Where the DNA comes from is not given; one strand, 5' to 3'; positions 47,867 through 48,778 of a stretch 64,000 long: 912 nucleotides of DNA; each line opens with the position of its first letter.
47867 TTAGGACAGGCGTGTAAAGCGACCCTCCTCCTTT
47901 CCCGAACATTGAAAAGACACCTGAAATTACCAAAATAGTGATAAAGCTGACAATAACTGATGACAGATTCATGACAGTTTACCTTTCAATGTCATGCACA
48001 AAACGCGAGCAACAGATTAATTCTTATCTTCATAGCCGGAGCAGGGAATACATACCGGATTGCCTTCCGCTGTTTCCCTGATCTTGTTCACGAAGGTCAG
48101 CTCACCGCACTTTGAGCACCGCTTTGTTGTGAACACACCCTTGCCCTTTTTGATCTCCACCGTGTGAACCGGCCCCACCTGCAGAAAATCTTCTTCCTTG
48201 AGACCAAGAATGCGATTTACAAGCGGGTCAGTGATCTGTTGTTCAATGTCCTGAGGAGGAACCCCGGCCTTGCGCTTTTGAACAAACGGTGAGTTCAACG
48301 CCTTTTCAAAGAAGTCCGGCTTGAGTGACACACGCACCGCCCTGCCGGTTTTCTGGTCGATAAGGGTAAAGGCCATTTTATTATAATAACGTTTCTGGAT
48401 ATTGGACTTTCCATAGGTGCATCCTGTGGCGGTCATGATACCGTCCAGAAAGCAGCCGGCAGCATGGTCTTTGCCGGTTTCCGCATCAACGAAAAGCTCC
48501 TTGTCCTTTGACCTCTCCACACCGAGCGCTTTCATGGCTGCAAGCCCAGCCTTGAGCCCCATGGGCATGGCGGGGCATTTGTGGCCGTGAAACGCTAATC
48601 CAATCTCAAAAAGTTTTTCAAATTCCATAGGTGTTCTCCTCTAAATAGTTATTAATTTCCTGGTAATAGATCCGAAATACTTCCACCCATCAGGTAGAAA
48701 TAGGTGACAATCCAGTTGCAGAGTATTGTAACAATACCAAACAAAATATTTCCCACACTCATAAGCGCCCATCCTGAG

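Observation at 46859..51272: Radical-SAM/SPASM - YeeE - FmdE - TauE - J-domain gene string: candidate sulfur/selenium (or Mo/W-cofactor) handling module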

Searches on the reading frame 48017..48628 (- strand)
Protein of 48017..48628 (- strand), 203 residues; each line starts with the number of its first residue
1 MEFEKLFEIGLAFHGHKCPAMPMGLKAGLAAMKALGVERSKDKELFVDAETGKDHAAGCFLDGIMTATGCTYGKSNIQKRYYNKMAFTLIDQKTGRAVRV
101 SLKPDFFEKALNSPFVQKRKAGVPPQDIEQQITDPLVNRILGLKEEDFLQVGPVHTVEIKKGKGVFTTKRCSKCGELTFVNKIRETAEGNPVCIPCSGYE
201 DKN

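Call 3: search_protein_families(library=pfam, proteins=[window:48017-48628:-], max_evalue=0.01)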
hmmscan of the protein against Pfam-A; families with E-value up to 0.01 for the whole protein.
window:48017-48628:- (203 aa): 1 family
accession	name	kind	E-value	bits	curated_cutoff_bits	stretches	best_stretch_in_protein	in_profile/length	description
PF02663.19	FmdE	-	3.6e-30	105.2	22.9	1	13-147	1-130/133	FmdE, Molybdenum formylmethanofuran dehydrogenase operon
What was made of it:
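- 48017..48628 (-): FmdE-family protein with a C-terminal zinc ribbon (203 aa). It belongs to a very tightly conserved subfamily. Pfam: call 3.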

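Call 4: search_protein_families(library=ncbifam, proteins=[window:48017-48628:-], max_evalue=0.01)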
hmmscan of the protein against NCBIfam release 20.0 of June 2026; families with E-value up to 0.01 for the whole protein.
window:48017-48628:- (203 aa): 0 families

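Call 8: find_encoding_contigs(protein=window:48017-48628:-, flank=10000, max_places=10)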
Protein window:48017-48628:- (203 aa): 1 contig read that carries it; 1 place shown.
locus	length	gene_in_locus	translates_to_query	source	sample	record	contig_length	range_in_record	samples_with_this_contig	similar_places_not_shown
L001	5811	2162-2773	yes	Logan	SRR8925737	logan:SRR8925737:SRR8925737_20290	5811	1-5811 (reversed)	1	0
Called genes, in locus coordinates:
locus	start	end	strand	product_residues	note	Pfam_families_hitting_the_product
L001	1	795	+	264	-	?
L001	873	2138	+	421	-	PF04143:Sulf_transp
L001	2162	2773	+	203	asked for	PF02663:FmdE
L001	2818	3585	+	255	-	PF01925:TauE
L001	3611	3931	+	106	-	PF00226:DnaJ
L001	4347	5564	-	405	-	PF12704:MacB_PCD, PF02687:FtsX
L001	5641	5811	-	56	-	?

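Call 31: find_homologous_proteins(query=window:48017-48628:-, max_evalue=1e-8)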
Query window:48017-48628:- (203 aa): 2113 proteins with E <= 1e-8 among 2183 candidates; the best 120 are listed.
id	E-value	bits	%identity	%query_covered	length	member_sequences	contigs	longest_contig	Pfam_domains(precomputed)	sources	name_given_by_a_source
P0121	5.3e-134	462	100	100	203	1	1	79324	PF02663.20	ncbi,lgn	-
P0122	1.1e-118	412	89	99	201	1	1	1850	PF02663.20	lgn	-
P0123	1.4e-116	405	88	99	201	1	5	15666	PF02663.20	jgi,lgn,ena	-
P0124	1.4e-116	405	88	99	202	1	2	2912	PF02663.20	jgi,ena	-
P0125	4.9e-116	404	88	99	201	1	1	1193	PF02663.20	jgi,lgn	-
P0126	5.1e-116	404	88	99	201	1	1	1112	PF02663.20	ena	-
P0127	1.3e-115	402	87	99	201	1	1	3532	PF02663.20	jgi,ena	-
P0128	3.1e-115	401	87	99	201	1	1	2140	PF02663.20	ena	-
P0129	1.4e-113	396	86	98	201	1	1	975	PF02663.20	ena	-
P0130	3.1e-113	395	85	98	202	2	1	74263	PF02663.20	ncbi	-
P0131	7.4e-113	393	85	98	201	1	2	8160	PF02663.20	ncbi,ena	-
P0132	6.1e-112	390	82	99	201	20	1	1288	PF02663.20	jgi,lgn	jgi:formylmethanofuran dehydrogenase subunit E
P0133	4.6e-111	387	83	99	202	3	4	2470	PF02663.20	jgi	jgi:formylmethanofuran dehydrogenase subunit E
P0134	1.6e-110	386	82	98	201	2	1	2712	PF02663.20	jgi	jgi:formylmethanofuran dehydrogenase subunit E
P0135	4.1e-110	384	83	99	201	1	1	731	PF02663.20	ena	-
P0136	1.1e-109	383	82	98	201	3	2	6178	PF02663.20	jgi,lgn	jgi:formylmethanofuran dehydrogenase subunit E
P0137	1.1e-109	383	83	99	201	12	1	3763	PF02663.20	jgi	jgi:formylmethanofuran dehydrogenase subunit E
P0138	4.9e-109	381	83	99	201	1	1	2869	PF02663.20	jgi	jgi:formylmethanofuran dehydrogenase subunit E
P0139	8.0e-109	380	80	98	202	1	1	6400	PF02663.20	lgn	-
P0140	8.1e-109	380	79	99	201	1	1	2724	PF02663.20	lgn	-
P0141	1.1e-108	380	82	99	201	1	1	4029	PF02663.20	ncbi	-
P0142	1.3e-108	379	81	99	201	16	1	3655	PF02663.20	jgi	jgi:formylmethanofuran dehydrogenase subunit E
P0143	2.6e-108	378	82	99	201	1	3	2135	PF02663.20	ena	-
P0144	2.8e-108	378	81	99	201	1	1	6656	PF02663.20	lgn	-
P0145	3.8e-108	378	81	99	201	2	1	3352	PF02663.20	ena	-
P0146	7.5e-108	377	82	98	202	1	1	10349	PF02663.20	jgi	jgi:formylmethanofuran dehydrogenase subunit E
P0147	7.7e-108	377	82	98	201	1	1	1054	PF02663.20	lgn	-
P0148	7.8e-108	377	81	99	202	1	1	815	PF02663.20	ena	-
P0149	5.5e-107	374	81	98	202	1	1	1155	PF02663.20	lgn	-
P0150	6.3e-107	374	81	99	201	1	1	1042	PF02663.20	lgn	-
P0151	8.4e-107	374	81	98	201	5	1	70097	PF02663.20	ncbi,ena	-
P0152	1.8e-106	372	80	98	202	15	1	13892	PF02663.20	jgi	-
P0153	4.5e-106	371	79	99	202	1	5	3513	PF02663.20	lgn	-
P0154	4.8e-106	371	79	98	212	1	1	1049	PF02663.20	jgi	jgi:formylmethanofuran dehydrogenase subunit E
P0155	6.0e-106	371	81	98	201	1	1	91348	PF02663.20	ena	-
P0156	1.4e-105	370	80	97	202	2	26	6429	PF02663.20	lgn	-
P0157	1.6e-105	369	80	98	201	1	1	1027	PF02663.20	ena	-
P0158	2.0e-105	369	81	99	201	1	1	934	PF02663.20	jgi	jgi:formylmethanofuran dehydrogenase subunit E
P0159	2.8e-105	369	81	98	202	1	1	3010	PF02663.20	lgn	-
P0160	4.5e-105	368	78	99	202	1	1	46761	PF02663.20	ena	-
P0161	4.9e-105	368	80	98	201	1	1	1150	PF02663.20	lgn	-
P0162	7.6e-105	367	78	99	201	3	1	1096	PF02663.20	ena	-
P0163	8.6e-105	367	79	98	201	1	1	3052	PF02663.20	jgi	jgi:formylmethanofuran dehydrogenase subunit E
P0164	9.0e-105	367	79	98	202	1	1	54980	PF02663.20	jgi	jgi:formylmethanofuran dehydrogenase subunit E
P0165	9.5e-105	367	79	98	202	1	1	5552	PF02663.20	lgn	-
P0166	9.7e-105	367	78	98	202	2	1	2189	PF02663.20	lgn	-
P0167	1.2e-104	367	77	98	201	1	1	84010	PF02663.20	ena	-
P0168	1.2e-104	367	78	99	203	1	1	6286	PF02663.20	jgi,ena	-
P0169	1.3e-104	366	79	98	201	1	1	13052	PF02663.20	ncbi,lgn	-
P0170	1.7e-104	366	77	99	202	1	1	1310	PF02663.20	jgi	-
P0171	1.8e-104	366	79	98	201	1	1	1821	PF02663.20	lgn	-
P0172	1.8e-104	366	79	98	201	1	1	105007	PF02663.20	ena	-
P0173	2.0e-104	366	78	99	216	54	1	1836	PF02663.20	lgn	-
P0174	2.0e-104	366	80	98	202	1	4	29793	PF02663.20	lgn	-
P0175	2.2e-104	366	78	99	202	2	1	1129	PF02663.20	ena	-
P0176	3.0e-104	365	79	98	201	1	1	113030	PF02663.20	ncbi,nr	ncbi:MAG: hypothetical protein JEZ02_07155 [Desulfatibacillum sp.]|nr:hypothetical protein [Desulfat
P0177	3.5e-104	365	80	98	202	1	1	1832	PF02663.20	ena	-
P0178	4.7e-104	365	79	98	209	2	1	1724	PF02663.20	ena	-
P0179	5.5e-104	364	79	98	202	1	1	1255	PF02663.20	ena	-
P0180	6.9e-104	364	78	99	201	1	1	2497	PF02663.20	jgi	-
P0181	8.7e-104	364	79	98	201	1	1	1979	PF02663.20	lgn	-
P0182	9.1e-104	364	78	98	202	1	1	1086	PF02663.20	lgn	-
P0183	1.8e-103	363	78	98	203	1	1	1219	PF02663.20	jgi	jgi:formylmethanofuran dehydrogenase subunit E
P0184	1.9e-103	363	77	99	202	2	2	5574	PF02663.20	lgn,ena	-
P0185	2.4e-103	362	75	98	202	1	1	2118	PF02663.20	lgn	-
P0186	3.0e-103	362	77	99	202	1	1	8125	PF02663.20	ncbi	-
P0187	4.0e-103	362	79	98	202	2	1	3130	PF02663.20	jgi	-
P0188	4.1e-103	361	78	98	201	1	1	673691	PF02663.20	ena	-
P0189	4.7e-103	361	77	98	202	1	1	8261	PF02663.20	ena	-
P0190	4.7e-103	361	80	96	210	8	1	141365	PF02663.20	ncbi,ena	-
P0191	5.7e-103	361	79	98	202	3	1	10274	PF02663.20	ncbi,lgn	-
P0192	5.9e-103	361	79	98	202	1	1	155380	PF02663.20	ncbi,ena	-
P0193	6.1e-103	361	77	99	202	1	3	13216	PF02663.20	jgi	-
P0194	6.6e-103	361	79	97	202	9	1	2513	PF01258.24,PF02663.20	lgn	-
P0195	7.2e-103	361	79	97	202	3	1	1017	PF02663.20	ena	-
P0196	7.4e-103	361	78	98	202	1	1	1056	PF02663.20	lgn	-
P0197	7.5e-103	361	78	98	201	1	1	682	PF02663.20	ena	-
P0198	8.2e-103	361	76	99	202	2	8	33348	PF02663.20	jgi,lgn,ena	jgi:formylmethanofuran dehydrogenase subunit E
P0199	9.1e-103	360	77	99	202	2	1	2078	PF02663.20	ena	-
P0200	1.3e-102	360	79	98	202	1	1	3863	PF01258.24,PF02663.20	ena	-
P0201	1.4e-102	360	78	99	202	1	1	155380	PF02663.20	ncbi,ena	-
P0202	1.9e-102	359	77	97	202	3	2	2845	PF02663.20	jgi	jgi:formylmethanofuran dehydrogenase subunit E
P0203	2.3e-102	359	78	99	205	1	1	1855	PF02663.20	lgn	-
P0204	2.3e-102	359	76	99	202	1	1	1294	PF02663.20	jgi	-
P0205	2.8e-102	359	77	98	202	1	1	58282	PF02663.20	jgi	jgi:formylmethanofuran dehydrogenase subunit E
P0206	4.0e-102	358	78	98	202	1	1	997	PF01258.24,PF02663.20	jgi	jgi:formylmethanofuran dehydrogenase subunit E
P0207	4.7e-102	358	76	98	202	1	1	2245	PF02663.20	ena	-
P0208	5.6e-102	358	78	99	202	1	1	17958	PF02663.20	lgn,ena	-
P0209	6.4e-102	358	77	98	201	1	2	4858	PF02663.20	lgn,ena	-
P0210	6.5e-102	358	75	98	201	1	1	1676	PF02663.20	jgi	jgi:formylmethanofuran dehydrogenase subunit E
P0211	7.3e-102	357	77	98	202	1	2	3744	PF02663.20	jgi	-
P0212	9.5e-102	357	78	95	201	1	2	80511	PF02663.20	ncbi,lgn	-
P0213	1.3e-101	357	76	98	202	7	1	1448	PF02663.20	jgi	jgi:formylmethanofuran dehydrogenase subunit E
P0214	1.5e-101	356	76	100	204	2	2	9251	PF02663.20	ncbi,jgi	jgi:formylmethanofuran dehydrogenase subunit E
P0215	1.9e-101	356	78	98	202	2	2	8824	PF02663.20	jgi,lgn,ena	-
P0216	2.0e-101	356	77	99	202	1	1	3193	PF02663.20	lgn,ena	-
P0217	2.2e-101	356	76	98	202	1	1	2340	PF02663.20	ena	-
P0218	2.2e-101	356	77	98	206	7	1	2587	PF02663.20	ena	-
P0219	2.3e-101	356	77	98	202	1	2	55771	PF02663.20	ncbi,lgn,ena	-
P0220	2.4e-101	356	76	98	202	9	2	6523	PF02663.20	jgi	jgi:formylmethanofuran dehydrogenase subunit E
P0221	2.5e-101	356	77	99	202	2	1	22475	PF02663.20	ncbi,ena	-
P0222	2.8e-101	355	78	99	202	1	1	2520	PF02663.20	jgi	jgi:formylmethanofuran dehydrogenase subunit E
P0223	3.7e-101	355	77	99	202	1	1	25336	PF02663.20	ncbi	-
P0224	3.8e-101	355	77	99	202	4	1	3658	PF02663.20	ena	-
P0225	3.8e-101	355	77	99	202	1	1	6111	PF02663.20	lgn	-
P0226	3.9e-101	355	76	99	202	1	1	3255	PF02663.20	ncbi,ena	-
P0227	4.1e-101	355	75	98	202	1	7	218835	PF02663.20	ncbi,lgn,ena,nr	ncbi:MAG: FmdE family protein [Desulfobacteraceae bacterium]|nr:FmdE family protein [Desulfobacterac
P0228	4.2e-101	355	77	98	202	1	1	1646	PF02663.20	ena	-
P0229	4.3e-101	355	76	98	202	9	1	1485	PF02663.20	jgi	-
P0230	4.7e-101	355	77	98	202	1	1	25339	PF02663.20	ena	-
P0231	5.2e-101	355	78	99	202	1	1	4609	PF02663.20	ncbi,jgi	ncbi:MAG: FmdE family protein [Acidobacteriota bacterium]|jgi:formylmethanofuran dehydrogenase subun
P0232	5.4e-101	355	79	97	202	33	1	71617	PF02663.20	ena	-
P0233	5.7e-101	354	77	97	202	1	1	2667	PF02663.20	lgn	-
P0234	6.1e-101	354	77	98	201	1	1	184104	PF02663.20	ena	-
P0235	6.3e-101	354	75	99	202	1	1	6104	PF02663.20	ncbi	-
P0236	6.5e-101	354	77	99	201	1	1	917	PF02663.20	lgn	-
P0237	6.8e-101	354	77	99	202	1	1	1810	PF02663.20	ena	-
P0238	7.0e-101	354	76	99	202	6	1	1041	PF02663.20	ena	-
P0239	7.4e-101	354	74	98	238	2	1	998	PF02663.20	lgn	-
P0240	7.7e-101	354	76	97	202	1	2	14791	PF02663.20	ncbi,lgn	-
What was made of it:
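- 48017..48628 (-): The 120 best homologues are all at least 74% identical: call 31.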

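Call 33: find_related_loci(query=A2, collection=metagenome_contigs, flank=10000)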
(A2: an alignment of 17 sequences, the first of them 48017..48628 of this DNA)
Query A2 (203 aa) in metagenome_contigs; peptide patterns used: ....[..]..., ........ (x = any residue, [..] = any of these).
600 stretches matched a pattern (row limit reached: there are more); 530 encode a relative of the query (tblastn E <= 1e-3); the best 80 are kept; 80 distinct loci.
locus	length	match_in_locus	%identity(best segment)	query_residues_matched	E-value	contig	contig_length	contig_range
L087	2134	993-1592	84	1-200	4e-122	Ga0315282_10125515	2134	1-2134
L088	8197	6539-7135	81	1-199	2e-114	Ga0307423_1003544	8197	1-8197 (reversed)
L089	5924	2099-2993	81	1-199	1e-112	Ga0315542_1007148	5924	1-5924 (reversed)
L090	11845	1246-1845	82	1-200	2e-112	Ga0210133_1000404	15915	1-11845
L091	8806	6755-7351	81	1-199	8e-111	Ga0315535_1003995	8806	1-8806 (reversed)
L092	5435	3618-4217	77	2-201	1e-107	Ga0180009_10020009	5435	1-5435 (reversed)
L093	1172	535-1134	78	2-201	7e-116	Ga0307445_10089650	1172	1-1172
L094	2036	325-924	75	3-202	7e-112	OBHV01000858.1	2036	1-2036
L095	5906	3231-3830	77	2-201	2e-105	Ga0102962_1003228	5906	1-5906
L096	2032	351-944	79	2-199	2e-111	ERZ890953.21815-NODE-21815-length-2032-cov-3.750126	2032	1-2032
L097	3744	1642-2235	77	2-199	8e-107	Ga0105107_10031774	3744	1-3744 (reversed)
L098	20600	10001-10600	77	2-201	1e-104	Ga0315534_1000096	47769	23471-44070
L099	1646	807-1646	78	1-199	7e-112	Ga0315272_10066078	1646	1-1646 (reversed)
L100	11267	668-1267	77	2-201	1e-104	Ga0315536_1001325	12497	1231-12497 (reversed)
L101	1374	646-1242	74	3-201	3e-112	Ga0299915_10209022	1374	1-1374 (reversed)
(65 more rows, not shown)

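Call 47: search_solved_structures(query=A2, max_evalue=0.01, show_alignments=2)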
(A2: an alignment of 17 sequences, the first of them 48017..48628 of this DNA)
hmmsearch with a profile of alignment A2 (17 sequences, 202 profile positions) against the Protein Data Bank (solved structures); distinct sequences matched with E-value up to 0.01: 3.
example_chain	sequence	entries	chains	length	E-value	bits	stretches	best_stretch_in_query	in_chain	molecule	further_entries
2gvi_A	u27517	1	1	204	2.9e-34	121.7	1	9-196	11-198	conserved hypothetical protein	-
2glz_A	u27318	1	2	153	4.8e-06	29.6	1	8-89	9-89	similar to Formylmethanofuran dehydrogenase subunit E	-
4ap4_A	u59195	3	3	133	0.0041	20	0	40-83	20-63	E3 UBIQUITIN LIGASE RNF4 | E3 UBIQUITIN-PROTEIN LIGASE RNF4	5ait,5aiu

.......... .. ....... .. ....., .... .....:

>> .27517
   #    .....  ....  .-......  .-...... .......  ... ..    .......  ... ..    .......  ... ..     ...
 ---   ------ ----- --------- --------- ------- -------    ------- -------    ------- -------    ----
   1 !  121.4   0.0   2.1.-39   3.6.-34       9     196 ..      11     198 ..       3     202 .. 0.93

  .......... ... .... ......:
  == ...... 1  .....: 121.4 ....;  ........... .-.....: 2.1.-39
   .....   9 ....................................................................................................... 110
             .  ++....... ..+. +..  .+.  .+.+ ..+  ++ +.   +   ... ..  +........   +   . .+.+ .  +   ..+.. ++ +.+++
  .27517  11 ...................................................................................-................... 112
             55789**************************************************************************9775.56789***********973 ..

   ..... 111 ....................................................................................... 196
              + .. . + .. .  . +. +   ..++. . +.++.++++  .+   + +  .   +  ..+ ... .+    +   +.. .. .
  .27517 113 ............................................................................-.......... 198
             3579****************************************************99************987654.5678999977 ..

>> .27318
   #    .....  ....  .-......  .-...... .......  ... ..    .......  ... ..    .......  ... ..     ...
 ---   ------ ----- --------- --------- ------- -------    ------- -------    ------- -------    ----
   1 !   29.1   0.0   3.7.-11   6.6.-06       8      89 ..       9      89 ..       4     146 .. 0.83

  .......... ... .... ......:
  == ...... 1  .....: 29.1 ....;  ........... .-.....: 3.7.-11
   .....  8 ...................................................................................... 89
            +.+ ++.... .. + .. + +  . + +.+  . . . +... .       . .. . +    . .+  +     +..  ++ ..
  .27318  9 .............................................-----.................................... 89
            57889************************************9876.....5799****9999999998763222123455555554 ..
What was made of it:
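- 48017..48628 (-): PDB 2GVI at E 3e-34: call 47.
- On FmdE family (PF02663): Full-length match to PDB 2GVI (call 47).
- They are also present in the Thermoplasma homologue 2GVI (call 47), so they are not an arsenic-specific adaptation.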

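Call 73: find_encoding_contigs(protein=P0188, flank=8000, max_places=1)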
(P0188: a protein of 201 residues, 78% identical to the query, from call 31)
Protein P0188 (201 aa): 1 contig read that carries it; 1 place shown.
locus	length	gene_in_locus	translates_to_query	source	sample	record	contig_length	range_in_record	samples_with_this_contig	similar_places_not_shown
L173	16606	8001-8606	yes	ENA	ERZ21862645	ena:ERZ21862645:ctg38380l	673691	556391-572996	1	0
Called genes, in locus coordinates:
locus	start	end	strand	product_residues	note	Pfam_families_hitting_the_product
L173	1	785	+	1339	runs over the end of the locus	PF00532:Peripla_BP_1, PF13407:Peripla_BP_4, PF00497:SBP_bac_3, PF00497:SBP_bac_3, PF12974:Phosphonate-bd, PF00989:PAS, PF08448:PAS_4, PF13426:PAS_9, +7 more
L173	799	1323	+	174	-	PF02830:V4R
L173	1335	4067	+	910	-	PF00512:HisKA, PF02518:HATPase_c, PF00072:Response_reg, PF01627:Hpt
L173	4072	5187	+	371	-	PF00072:Response_reg, PF13487:HD_5, PF01966:HD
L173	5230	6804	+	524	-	PF00072:Response_reg, PF00512:HisKA, PF02518:HATPase_c, PF00072:Response_reg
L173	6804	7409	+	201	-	-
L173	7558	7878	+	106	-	PF01022:HTH_5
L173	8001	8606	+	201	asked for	PF02663:FmdE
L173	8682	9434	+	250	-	PF01925:TauE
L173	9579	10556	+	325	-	PF13531:SBP_bac_11, PF01547:SBP_bac_1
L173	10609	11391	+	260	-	PF00528:BPD_transp_1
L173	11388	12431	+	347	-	PF00005:ABC_tran, PF02463:SMC_N (weak), PF13304:AAA_21 (faint), PF17850:CysA_C_terminal (weak), PF08402:TOBE_2 (faint), PF03459:TOBE (weak)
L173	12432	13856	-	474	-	PF00072:Response_reg, PF00158:Sigma54_activat, PF14532:Sigma54_activ_2, PF25601:AAA_lid_14, PF02954:HTH_8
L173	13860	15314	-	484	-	PF00512:HisKA, PF02518:HATPase_c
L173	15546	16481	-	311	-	PF00582:Usp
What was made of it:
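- One FmdE-TauE locus lies next to a Mod/Cys-type oxyanion ABC importer instead of ars genes (L173, call 73). One FmdE-TauE locus is followed by a Mod/Cys-type ABC importer with a TOBE domain (call 73).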

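Call 74: find_encoding_contigs(protein=P0227, flank=8000, max_places=1)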
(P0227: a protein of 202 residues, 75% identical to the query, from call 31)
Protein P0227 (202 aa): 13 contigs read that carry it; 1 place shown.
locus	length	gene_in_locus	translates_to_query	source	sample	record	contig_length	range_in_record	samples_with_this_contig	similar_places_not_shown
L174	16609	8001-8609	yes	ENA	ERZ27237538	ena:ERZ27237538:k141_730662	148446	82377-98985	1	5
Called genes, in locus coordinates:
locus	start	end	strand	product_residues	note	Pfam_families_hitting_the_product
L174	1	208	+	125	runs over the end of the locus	PF02537:CRCB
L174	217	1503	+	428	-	PF02641:DUF190, PF00571:CBS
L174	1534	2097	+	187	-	PF13350:Y_phosphatase3, PF22741:PTP-NADK, PF00782:DSPc (weak)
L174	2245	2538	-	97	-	PF05168:HEPN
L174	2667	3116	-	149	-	PF01909:NTP_transf_2, PF18765:Polbeta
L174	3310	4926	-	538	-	PF00009:GTP_EFTU, PF01926:MMR_HSR1 (weak), PF22042:EF-G_D2, PF03144:GTP_EFTU_D2, PF16658:RF3_C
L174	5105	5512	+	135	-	PF01022:HTH_5, PF12840:HTH_20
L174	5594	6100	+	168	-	PF13192:Thioredoxin_3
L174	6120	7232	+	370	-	PF03773:ArsP_1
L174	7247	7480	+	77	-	PF13192:Thioredoxin_3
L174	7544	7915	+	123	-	PF13686:DrsE_2 (faint), PF02635:DsrE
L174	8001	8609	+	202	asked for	PF02663:FmdE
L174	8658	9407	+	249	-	PF01925:TauE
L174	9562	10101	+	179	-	PF04060:FeS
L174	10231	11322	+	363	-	PF01758:SBF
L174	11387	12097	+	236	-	PF02683:DsbD_TM, PF13386:DsbD_2 (weak)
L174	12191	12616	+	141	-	-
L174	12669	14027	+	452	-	PF01266:DAO (faint), PF03486:HI0933_like (faint), PF07992:Pyr_redox_2, PF13738:Pyr_redox_3 (weak), PF00070:Pyr_redox, PF02852:Pyr_redox_dim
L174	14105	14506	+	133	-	PF00085:Thioredoxin, PF13098:Thioredoxin_2, PF13905:Thioredoxin_8 (faint)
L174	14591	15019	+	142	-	PF05014:Nuc_deoxyrib_tr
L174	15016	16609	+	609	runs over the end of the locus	PF01136:Peptidase_U32, PF12392:DUF3656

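Call 84: search_protein_families(library=padloc, proteins=[window:48017-48628:-], max_evalue=0.001)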
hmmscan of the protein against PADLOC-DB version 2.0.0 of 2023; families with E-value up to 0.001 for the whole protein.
window:48017-48628:- (203 aa): 0 families
